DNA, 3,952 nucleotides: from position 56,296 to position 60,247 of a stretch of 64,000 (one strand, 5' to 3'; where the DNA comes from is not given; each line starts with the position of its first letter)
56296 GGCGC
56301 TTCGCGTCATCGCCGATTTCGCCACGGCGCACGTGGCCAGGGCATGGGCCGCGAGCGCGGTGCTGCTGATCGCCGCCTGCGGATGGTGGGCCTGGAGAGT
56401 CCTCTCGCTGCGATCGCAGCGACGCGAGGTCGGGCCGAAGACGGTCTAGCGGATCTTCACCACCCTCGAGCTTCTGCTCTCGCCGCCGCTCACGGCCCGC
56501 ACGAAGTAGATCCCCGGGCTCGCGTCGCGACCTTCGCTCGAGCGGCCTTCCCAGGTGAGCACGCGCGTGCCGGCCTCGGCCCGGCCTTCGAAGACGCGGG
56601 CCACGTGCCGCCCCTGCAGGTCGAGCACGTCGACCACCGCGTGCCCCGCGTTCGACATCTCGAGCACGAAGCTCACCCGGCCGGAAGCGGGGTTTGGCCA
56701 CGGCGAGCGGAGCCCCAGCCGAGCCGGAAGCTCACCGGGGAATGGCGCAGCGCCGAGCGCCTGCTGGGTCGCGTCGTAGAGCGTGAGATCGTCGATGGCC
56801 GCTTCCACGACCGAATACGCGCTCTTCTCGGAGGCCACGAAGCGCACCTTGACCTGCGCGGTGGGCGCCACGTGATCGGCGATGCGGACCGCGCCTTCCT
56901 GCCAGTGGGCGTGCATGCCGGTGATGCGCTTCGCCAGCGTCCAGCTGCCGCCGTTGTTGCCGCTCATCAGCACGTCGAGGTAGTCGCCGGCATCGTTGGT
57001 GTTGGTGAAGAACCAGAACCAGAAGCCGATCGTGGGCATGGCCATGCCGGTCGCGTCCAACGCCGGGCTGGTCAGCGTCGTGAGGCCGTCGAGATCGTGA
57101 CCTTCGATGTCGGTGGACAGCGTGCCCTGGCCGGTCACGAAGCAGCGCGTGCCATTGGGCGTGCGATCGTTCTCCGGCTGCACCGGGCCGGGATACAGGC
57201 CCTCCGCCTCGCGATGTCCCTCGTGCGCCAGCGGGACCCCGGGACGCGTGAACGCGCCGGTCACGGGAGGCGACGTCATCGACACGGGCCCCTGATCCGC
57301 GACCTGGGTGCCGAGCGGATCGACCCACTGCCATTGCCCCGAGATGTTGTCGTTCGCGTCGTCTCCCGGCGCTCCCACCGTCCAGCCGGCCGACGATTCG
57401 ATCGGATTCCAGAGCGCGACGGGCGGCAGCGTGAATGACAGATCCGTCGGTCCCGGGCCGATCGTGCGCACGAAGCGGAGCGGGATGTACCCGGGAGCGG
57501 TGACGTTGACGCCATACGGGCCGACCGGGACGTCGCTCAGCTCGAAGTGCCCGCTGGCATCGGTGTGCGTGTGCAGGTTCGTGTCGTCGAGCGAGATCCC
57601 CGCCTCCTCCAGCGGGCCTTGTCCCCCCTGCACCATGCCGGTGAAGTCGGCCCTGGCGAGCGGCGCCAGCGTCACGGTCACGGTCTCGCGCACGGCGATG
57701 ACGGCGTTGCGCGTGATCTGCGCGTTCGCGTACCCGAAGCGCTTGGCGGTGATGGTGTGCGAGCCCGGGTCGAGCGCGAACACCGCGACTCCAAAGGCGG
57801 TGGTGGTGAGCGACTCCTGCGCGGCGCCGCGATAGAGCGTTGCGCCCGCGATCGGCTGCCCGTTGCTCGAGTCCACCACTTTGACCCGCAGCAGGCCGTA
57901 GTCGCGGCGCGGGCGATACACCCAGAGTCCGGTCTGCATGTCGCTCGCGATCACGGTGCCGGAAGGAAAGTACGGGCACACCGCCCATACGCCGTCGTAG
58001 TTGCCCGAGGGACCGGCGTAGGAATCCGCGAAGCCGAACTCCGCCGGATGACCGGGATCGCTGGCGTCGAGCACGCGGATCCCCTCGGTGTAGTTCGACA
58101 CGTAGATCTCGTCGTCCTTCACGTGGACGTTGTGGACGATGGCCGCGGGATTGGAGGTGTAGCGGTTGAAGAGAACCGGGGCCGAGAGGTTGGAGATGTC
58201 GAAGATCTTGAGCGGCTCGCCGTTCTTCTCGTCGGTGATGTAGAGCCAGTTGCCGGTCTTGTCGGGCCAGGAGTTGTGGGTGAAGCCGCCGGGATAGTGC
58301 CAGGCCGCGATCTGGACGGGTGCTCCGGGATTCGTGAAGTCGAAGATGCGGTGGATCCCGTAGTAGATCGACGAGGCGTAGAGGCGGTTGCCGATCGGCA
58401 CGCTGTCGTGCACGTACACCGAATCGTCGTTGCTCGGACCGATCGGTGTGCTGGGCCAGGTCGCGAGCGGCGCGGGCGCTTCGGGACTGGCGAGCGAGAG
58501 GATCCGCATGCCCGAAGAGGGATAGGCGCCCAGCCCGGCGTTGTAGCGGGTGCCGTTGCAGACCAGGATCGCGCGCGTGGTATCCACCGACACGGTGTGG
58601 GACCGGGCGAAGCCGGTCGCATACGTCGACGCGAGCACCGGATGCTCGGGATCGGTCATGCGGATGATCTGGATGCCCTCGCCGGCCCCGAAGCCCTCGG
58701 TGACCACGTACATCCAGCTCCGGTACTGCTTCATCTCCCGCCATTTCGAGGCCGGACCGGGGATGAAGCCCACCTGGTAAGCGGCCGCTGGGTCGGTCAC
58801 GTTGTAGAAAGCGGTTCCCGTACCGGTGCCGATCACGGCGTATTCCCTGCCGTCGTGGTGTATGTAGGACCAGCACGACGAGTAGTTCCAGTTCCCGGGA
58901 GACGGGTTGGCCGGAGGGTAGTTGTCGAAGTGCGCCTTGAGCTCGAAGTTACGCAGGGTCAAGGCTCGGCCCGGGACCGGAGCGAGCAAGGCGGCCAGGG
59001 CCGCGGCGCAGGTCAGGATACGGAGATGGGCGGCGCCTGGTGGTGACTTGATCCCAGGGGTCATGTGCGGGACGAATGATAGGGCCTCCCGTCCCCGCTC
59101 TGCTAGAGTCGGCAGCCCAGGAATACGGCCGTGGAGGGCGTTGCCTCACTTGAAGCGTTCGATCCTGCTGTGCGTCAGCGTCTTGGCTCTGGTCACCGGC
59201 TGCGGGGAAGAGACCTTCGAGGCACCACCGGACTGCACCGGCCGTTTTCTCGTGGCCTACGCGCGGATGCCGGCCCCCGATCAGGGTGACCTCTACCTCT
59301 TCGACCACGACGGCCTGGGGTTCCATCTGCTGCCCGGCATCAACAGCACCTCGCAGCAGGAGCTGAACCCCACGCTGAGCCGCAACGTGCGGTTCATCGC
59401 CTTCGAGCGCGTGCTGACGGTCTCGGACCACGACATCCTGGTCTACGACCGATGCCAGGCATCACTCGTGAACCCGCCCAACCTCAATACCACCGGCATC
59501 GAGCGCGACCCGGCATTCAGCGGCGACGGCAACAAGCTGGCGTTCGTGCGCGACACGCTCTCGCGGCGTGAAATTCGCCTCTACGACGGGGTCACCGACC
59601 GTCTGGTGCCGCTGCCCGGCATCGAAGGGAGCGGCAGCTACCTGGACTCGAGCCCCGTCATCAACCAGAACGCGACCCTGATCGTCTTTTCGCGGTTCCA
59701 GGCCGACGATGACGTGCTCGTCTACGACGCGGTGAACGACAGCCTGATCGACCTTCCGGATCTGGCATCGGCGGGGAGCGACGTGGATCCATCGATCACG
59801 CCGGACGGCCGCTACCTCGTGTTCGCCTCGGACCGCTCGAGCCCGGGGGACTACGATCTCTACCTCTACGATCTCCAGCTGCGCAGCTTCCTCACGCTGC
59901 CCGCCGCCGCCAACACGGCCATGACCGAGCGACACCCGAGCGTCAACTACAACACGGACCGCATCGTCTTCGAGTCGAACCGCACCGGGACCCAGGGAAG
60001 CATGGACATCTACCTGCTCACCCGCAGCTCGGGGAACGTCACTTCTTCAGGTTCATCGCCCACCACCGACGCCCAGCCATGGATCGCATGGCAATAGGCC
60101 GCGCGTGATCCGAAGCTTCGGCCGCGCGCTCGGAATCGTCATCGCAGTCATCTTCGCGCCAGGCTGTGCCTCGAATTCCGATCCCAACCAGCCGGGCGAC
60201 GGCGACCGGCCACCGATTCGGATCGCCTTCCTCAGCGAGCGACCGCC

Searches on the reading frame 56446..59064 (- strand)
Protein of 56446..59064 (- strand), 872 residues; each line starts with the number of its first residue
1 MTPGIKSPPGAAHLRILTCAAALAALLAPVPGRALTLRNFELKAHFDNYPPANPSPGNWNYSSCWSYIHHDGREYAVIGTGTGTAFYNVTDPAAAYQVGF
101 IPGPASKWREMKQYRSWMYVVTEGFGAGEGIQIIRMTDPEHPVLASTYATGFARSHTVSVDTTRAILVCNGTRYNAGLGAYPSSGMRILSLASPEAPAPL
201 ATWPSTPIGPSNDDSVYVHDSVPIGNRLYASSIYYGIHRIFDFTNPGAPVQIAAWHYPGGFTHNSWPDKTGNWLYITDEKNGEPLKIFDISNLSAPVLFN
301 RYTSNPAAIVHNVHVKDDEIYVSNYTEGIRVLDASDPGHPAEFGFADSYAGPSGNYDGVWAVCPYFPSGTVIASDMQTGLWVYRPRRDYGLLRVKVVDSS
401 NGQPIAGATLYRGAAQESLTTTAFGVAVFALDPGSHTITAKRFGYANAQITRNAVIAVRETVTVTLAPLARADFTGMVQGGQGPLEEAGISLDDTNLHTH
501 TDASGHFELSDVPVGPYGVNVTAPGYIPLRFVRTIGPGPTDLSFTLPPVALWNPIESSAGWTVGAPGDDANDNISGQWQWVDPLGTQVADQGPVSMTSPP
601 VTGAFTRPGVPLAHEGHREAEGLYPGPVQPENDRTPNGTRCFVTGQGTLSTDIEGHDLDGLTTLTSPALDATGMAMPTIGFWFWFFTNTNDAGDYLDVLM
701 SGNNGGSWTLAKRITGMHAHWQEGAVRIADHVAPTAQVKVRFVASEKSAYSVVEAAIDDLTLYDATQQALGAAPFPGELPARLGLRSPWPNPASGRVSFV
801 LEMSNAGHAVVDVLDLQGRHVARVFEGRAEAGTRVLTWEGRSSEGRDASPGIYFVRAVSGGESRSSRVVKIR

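Call 45: search_protein_families(library=pfam, max_evalue=0.01, proteins=[window:56446-59064:-])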
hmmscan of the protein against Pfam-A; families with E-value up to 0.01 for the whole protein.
window:56446-59064:- (872 aa): 6 families
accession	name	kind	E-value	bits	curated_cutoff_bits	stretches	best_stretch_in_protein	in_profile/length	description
PF13620.12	CarboxypepD_reg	-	1.1e-18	67.8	32.3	2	475-546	3-81/82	Carboxypeptidase regulatory-like domain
PF13715.12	CarbopepD_reg_2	-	6.6e-13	48.9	32.2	1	481-544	10-74/88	CarboxypepD_reg-like domain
PF08309.17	LVIVD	-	1.8e-09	37.2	20.2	1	271-303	11-41/42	LVIVD repeat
PF13860.13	FlgD_ig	-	3.1e-06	27.5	27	1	804-859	20-75/79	FlgD Ig-like domain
PF18962.6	Por_Secre_tail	-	0.00082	20.1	27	1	789-867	2-72/75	Secretion system C-terminal sorting domain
PF17802.7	SpaA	-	0.0088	16.6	23.1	0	481-519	12-56/91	Prealbumin-like fold domain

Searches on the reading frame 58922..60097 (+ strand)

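Call 71: search_protein_families(library=pfam, max_evalue=0.0001, proteins=[window:58922-60097:+])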
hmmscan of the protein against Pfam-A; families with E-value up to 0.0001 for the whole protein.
window:58922-60097:+ (391 aa): 1 family
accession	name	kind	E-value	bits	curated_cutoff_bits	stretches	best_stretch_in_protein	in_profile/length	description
PF07676.18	PD40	-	1.5e-18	66.6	20.9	2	282-314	6-37/38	WD40-like Beta Propeller Repeat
